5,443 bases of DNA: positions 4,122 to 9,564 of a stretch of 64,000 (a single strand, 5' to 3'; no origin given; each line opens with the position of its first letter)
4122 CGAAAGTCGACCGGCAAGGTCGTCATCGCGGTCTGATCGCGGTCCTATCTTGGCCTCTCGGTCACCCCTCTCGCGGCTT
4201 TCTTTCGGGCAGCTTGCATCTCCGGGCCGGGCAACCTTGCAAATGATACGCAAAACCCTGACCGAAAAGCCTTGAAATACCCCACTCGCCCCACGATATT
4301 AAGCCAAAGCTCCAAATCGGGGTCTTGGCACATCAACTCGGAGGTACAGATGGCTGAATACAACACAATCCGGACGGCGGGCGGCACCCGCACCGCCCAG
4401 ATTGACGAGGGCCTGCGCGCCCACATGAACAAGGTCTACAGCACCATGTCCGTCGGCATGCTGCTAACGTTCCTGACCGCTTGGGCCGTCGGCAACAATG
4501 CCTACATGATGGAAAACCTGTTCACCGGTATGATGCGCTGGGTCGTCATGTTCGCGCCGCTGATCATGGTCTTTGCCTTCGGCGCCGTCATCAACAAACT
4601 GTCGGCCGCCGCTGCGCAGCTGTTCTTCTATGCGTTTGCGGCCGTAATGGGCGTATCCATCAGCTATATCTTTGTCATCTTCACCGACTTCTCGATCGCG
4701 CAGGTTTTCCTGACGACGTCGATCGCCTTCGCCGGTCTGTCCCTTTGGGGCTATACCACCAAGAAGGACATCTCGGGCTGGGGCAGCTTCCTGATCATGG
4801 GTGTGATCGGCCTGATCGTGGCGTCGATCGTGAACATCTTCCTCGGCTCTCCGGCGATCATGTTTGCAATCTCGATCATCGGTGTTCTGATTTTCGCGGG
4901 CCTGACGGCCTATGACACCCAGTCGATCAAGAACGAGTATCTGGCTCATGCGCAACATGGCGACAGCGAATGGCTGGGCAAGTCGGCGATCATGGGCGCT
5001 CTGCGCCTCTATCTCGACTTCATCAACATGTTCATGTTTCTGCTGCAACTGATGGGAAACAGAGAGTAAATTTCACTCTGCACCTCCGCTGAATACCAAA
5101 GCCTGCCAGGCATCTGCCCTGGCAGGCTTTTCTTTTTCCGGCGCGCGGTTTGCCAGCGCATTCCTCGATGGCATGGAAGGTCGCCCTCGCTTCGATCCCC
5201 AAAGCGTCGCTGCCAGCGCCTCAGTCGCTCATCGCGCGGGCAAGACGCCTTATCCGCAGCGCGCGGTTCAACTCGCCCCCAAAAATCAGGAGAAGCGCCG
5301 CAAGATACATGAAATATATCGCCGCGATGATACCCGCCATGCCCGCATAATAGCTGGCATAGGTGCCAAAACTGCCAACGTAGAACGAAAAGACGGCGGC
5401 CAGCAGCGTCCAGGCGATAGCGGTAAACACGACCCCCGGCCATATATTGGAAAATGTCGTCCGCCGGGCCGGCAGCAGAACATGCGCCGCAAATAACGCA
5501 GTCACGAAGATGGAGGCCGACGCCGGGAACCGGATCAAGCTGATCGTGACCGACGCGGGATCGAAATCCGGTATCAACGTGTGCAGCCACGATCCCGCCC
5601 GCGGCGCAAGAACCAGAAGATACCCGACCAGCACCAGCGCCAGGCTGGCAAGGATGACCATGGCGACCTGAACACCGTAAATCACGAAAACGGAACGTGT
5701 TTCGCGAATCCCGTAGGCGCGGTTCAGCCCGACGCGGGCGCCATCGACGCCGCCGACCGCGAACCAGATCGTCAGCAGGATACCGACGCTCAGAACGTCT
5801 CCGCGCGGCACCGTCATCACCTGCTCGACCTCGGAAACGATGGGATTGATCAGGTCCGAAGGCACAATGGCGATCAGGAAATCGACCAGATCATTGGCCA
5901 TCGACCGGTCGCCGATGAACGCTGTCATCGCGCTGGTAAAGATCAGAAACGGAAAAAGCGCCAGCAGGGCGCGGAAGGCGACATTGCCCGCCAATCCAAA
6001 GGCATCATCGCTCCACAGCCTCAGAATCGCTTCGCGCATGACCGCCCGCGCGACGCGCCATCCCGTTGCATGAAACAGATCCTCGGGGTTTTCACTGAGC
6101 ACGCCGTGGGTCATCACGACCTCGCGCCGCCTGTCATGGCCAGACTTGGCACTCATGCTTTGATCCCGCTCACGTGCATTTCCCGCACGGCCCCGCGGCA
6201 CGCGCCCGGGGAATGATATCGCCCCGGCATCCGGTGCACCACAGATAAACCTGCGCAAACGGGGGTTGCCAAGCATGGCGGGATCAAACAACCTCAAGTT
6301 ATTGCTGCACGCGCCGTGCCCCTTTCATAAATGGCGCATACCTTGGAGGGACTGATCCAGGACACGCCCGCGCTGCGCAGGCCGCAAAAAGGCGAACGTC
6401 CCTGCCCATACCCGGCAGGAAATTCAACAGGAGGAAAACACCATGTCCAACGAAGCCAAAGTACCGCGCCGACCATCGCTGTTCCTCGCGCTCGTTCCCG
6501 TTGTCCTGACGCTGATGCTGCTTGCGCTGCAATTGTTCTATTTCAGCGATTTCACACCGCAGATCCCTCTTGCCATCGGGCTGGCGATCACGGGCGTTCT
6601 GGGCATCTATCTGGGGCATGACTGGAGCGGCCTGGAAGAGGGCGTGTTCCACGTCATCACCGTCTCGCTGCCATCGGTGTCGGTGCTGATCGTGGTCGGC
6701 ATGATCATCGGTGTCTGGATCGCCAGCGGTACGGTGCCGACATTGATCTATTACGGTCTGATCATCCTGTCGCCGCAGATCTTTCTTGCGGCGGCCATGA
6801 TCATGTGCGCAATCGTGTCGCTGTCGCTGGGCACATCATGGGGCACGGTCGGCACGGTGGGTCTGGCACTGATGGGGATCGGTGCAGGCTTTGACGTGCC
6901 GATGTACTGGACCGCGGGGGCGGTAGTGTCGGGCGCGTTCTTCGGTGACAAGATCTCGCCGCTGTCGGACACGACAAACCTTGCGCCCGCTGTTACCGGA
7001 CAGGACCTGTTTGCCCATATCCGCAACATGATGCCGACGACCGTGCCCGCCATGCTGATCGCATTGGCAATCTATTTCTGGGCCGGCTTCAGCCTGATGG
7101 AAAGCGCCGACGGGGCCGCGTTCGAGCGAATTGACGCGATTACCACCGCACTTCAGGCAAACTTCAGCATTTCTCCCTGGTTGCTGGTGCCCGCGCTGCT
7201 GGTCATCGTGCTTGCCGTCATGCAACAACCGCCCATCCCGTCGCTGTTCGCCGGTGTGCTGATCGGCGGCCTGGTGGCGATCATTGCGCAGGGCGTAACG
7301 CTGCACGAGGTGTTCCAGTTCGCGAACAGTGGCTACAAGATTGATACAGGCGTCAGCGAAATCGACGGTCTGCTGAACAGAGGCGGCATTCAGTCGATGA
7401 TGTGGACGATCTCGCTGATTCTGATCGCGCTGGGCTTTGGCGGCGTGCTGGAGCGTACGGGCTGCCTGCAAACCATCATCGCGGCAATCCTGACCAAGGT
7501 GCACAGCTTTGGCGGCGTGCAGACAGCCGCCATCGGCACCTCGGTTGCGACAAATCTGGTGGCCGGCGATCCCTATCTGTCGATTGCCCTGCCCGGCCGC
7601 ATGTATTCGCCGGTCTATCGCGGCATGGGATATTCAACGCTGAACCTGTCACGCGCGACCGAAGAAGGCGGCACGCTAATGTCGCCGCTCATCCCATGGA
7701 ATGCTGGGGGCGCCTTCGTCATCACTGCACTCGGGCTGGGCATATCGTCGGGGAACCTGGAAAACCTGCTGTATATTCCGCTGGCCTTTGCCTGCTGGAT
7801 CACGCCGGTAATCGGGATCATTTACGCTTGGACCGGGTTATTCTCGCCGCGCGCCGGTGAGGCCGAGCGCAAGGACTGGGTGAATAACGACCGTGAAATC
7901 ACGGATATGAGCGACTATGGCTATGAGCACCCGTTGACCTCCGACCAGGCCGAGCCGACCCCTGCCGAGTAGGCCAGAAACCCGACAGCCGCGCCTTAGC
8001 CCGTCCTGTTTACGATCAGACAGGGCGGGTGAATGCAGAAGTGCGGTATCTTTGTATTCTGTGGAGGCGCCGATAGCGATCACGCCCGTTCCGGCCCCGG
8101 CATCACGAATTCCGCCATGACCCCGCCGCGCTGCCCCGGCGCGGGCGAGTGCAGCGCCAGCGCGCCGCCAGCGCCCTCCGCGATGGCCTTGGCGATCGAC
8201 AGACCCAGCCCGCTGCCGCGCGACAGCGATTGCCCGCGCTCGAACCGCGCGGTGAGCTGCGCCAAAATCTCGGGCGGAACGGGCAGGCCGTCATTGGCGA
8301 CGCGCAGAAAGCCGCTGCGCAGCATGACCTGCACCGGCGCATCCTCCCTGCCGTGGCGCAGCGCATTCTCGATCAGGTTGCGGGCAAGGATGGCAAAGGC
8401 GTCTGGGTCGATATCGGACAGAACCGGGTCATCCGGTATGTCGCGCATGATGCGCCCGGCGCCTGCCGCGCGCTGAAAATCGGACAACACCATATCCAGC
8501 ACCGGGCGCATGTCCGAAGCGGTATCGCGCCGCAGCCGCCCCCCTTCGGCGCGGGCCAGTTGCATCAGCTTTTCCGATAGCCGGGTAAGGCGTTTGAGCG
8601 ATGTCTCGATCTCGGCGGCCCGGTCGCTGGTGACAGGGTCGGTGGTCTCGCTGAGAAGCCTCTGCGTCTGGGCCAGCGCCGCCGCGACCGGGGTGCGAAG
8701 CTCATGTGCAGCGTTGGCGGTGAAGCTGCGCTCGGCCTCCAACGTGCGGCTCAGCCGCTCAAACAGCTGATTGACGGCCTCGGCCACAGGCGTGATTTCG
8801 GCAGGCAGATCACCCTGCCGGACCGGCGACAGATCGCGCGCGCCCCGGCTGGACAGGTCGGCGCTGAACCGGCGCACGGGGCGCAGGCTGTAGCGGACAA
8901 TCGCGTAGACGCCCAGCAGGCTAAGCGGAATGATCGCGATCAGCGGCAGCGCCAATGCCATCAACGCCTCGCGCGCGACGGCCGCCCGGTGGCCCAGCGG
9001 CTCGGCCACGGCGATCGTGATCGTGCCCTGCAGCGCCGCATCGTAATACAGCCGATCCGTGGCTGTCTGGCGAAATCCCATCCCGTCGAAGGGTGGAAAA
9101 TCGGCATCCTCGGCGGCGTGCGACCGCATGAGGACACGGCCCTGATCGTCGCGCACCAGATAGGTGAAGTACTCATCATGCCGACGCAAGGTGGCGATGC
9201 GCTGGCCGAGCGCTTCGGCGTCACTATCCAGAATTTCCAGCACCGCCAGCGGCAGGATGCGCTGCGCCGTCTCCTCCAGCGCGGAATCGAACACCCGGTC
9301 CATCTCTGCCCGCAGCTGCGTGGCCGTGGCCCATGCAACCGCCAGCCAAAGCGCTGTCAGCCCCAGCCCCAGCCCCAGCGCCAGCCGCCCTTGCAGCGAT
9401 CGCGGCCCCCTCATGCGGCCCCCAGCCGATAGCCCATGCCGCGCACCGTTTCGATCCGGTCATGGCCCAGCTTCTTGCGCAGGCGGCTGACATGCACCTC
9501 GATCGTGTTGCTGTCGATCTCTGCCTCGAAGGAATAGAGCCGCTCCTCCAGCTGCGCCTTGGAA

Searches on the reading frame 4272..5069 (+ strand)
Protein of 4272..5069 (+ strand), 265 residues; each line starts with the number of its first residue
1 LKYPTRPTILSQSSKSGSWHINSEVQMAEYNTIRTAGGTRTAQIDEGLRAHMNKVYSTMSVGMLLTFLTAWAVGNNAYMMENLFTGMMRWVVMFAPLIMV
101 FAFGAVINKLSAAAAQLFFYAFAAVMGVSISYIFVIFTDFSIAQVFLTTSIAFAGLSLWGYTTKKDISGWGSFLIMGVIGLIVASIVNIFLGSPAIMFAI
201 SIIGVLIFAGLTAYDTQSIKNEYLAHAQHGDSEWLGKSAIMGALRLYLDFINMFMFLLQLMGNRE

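Call 27: search_protein_families(library=pfam, proteins=[window:4272-5069:+], max_evalue=0.01)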
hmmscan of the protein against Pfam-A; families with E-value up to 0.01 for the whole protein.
window:4272-5069:+ (265 aa): 1 family
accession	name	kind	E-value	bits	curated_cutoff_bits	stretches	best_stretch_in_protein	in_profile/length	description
PF01027.25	Bax1-I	-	1.8e-60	204.7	34.1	1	49-261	1-207/207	Inhibitor of apoptosis-promoting Bax1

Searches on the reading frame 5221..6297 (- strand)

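Call 27: search_protein_families(library=pfam, proteins=[window:5221-6297:-], max_evalue=0.01)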
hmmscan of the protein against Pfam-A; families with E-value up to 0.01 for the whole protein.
window:5221-6297:- (358 aa): 1 family
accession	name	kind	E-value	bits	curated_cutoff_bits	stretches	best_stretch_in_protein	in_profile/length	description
PF03631.20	Virul_fac_BrkB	-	2.1e-45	155.9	33.7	1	96-350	2-258/259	Virulence factor BrkB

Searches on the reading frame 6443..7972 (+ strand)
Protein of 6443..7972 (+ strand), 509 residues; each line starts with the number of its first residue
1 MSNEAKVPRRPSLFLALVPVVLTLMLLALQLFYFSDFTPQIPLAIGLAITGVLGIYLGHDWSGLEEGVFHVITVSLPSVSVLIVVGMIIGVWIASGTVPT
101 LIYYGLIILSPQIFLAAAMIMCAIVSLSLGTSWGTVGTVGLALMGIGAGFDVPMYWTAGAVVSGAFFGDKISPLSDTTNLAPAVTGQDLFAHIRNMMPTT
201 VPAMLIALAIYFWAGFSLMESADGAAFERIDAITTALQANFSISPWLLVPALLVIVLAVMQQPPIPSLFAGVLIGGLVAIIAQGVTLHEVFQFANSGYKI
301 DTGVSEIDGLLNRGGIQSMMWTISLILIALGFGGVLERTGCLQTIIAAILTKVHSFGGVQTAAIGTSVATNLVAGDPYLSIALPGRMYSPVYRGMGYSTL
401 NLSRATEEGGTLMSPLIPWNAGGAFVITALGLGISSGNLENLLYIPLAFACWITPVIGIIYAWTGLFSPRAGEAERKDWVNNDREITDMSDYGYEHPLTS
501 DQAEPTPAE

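Call 3: search_protein_families(library=pfam, proteins=[window:6443-7972:+], max_evalue=0.01)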
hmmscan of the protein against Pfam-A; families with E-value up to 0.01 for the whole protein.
window:6443-7972:+ (509 aa): 1 family
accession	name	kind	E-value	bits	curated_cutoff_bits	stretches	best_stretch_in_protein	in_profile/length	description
PF03553.21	Na_H_antiporter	-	3e-57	194.6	23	2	164-466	1-303/303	Na+/H+ antiporter family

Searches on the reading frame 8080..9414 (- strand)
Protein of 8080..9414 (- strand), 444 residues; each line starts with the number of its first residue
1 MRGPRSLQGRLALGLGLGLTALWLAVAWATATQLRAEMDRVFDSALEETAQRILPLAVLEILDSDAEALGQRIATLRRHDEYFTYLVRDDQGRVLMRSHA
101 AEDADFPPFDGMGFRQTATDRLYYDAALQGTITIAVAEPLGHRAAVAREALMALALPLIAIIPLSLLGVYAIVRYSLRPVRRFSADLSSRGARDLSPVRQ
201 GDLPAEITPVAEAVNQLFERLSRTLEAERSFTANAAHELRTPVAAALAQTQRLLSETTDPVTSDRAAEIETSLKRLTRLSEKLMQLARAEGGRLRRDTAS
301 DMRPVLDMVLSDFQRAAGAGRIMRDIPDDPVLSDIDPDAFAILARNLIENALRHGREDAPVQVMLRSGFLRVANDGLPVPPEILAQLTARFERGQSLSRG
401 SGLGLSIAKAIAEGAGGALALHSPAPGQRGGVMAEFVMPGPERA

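Call 3: search_protein_families(library=pfam, proteins=[window:8080-9414:-], max_evalue=0.01)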
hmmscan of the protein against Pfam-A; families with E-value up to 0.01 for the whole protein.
window:8080-9414:- (444 aa): 4 families
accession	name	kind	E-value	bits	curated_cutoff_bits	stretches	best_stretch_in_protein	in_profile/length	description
PF02518.31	HATPase_c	-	7.2e-13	49.4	26.4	1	336-427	2-98/111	Histidine kinase-, DNA gyrase B-, and HSP90-like ATPase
PF00512.31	HisKA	-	2.4e-12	47.2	26.9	1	228-292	2-66/66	His Kinase A (phospho-acceptor) domain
PF08521.16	2CSK_N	-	2.4e-07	31.3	23.2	1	19-149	1-139/140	Two-component sensor kinase N-terminal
PF00672.30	HAMP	-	0.00091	20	25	1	172-222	2-52/53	HAMP domain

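Call 41: search_protein_families(library=ncbifam, proteins=[window:8080-9414:-], max_evalue=0.00001)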
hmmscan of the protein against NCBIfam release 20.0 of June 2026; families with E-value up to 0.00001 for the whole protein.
window:8080-9414:- (444 aa): 47 families (the best 25 are shown)
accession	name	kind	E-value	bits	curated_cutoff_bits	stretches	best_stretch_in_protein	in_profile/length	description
NF007664.1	PRK10337.1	equivalog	2.9e-50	171.2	475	1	6-414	1-421/442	quorum sensing histidine kinase QseC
TIGR01386.1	cztS_silS_copS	subfamily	1.2e-36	126.7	292.55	1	4-425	1-446/457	heavy metal sensor histidine kinase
NF008025.0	PRK10755.1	equivalog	3.7e-36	124.6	314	1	147-438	62-354/362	two-component system sensor histidine kinase PmrB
NF052314.1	T9SS_HK_PorY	subfamily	4.7e-35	121.4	350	1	134-415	116-399/418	PorY family sensor histidine kinase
NF041880.1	EPS_EpsF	equivalog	5e-24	84.7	900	1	217-429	263-483/492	response regulator EpsF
NF012163.2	BaeS_SmeS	equivalog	4.7e-23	81.8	500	1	159-428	171-450/457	sensor histidine kinase efflux regulator BaeS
TIGR02966.1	phoR_proteo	equivalog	7.9e-23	81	334.2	1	220-423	106-321/333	phosphate regulon sensor histidine kinase PhoR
NF007345.0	PRK09835.1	subfamily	1e-22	80.4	423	1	164-429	197-473/482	Cu(+)/Ag(+) sensor histidine kinase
NF008312.0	PRK11100.1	equivalog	6.3e-22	78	356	1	145-438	178-472/477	two-component system sensor histidine kinase CreC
NF007837.0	PRK10549.1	equivalog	8.4e-21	74.2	603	1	164-428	176-450/466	envelope stress sensor histidine kinase BaeS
NF041735.1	hist_kin_RppB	equivalog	5.1e-19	68.4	400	1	229-424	217-426/438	two-component system sensor histidine kinase RppB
NF040691.1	MtrAB_MtrB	equivalog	7.8e-18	64.8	450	1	145-428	184-482/507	MtrAB system histidine kinase MtrB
NF041732.1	hist_kin_CseC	equivalog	9.5e-18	64.5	700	1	201-423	184-394/424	two-component system sensor histidine kinase CseC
NF007898.0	PRK10604.1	equivalog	1.2e-17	64.2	478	1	153-437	136-420/433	two-component system sensor histidine kinase RstB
NF046044.1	PnpS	equivalog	3.4e-17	62.5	400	1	224-423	165-377/390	two-component system histidine kinase PnpS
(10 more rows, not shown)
